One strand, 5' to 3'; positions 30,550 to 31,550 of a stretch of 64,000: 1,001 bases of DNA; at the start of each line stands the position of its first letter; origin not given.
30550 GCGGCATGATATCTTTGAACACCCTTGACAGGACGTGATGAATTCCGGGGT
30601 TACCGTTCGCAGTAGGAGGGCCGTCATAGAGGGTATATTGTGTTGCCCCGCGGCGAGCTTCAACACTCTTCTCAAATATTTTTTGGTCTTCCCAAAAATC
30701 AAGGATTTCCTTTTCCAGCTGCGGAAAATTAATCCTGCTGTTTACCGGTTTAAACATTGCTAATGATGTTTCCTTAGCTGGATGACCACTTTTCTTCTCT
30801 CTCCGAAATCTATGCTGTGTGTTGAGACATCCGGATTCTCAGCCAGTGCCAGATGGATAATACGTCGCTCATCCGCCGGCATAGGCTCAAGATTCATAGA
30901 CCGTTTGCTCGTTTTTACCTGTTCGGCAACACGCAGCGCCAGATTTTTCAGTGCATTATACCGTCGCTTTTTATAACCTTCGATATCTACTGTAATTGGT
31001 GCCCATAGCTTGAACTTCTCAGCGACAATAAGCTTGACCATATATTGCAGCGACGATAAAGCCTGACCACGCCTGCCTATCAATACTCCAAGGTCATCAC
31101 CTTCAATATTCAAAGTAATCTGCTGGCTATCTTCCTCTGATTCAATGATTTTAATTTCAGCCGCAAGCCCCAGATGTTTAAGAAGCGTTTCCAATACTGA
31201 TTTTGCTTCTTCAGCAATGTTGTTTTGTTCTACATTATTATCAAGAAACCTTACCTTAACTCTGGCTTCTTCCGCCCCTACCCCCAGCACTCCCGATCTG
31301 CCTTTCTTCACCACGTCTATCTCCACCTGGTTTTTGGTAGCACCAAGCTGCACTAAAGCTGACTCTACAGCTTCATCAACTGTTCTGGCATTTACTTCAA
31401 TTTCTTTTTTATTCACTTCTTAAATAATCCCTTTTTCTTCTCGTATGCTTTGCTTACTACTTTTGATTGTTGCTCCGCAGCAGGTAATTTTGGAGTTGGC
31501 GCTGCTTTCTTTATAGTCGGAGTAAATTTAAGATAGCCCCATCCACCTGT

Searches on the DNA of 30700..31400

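Call 46: search_rna_families(source=window, start=30700, end=31400, threshold=evalue, max_evalue=1, show_alignments=1)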
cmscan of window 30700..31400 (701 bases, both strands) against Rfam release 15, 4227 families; matches with E-value up to 1: 1.
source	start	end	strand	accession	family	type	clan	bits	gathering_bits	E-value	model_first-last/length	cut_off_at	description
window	31218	31301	+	RF01876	MIAT_exon5_2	Gene; lncRNA;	-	18.6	75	0.1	1-83/83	no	Myocardial infarction associated transcript exon 5 conserved region 2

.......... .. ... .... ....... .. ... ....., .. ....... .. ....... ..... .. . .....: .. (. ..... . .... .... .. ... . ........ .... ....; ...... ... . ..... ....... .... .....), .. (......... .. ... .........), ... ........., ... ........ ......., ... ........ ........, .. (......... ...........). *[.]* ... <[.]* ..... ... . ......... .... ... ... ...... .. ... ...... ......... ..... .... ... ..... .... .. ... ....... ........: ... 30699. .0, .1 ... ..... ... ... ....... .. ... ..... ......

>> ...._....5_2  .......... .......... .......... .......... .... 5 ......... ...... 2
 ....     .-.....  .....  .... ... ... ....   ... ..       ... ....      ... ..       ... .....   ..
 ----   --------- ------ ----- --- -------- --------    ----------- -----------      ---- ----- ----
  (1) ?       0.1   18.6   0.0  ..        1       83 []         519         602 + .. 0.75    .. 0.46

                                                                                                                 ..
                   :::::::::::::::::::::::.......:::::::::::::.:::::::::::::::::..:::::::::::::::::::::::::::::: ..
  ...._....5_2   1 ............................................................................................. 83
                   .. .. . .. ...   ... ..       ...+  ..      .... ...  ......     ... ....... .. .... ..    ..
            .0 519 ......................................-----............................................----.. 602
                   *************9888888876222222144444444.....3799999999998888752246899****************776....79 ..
